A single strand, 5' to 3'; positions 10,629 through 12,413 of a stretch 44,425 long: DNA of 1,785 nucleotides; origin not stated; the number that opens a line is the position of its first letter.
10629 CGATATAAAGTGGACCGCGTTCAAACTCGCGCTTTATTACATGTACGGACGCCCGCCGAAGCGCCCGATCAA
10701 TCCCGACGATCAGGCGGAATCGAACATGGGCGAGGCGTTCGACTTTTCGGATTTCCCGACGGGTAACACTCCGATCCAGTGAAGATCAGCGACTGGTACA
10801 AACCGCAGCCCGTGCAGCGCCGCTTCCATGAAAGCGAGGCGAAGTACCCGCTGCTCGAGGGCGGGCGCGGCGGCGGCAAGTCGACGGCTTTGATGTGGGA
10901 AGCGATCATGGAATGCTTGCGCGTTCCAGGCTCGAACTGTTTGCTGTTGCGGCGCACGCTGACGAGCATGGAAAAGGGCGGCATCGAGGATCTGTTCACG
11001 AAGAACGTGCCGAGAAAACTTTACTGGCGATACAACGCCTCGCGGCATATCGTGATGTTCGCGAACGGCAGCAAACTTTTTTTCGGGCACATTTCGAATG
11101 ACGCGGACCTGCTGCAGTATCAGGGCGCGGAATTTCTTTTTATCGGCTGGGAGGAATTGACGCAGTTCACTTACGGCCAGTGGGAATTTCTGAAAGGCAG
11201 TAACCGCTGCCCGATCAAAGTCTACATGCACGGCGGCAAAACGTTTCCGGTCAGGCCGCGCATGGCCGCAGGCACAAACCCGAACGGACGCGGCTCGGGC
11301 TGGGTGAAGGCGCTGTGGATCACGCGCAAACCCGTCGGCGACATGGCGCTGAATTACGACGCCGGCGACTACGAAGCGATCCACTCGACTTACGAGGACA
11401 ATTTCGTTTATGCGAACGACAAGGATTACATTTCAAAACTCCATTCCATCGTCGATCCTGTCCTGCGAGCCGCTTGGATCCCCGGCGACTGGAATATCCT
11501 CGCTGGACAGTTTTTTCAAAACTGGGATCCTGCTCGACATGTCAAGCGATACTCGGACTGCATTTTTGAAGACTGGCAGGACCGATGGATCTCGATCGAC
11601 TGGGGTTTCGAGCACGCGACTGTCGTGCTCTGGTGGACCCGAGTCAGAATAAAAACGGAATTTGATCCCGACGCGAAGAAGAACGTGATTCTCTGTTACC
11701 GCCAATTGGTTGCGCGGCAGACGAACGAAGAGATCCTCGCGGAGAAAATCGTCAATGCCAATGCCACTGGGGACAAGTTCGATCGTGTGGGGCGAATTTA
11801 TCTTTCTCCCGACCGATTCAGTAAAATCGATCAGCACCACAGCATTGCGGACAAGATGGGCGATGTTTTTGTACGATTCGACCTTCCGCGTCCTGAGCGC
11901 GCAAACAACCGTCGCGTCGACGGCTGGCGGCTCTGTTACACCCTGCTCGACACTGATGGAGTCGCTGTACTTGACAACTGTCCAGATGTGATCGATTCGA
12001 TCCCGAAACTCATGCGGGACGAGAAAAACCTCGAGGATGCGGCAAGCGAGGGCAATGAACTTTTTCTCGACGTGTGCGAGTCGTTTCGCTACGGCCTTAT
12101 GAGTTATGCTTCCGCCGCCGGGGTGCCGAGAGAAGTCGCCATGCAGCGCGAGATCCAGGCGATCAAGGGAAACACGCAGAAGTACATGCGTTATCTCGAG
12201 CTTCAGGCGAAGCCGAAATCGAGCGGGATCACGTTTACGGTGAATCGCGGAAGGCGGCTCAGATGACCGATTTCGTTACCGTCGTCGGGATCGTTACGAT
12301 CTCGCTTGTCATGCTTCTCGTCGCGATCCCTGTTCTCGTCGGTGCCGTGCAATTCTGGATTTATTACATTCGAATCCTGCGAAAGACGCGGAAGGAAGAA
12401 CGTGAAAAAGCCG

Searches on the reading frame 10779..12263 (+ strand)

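Call 13: search_protein_families(library=phrogs, proteins=[window:10779-12263:+], max_evalue=0.001)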
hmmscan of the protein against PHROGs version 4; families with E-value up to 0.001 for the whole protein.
window:10779-12263:+ (495 aa): 4 families
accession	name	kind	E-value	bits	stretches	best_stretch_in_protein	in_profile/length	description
phrog_2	-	head and packaging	1.1e-27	98.2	1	7-447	264-596/807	terminase large subunit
phrog_979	-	head and packaging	7.6e-27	95.2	1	8-240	153-408/642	terminase large subunit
phrog_9526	-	head and packaging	5.3e-10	40.2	1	1-149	2-156/280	terminase large subunit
phrog_3717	-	head and packaging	1.8e-08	35.2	1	11-143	13-148/277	terminase large subunit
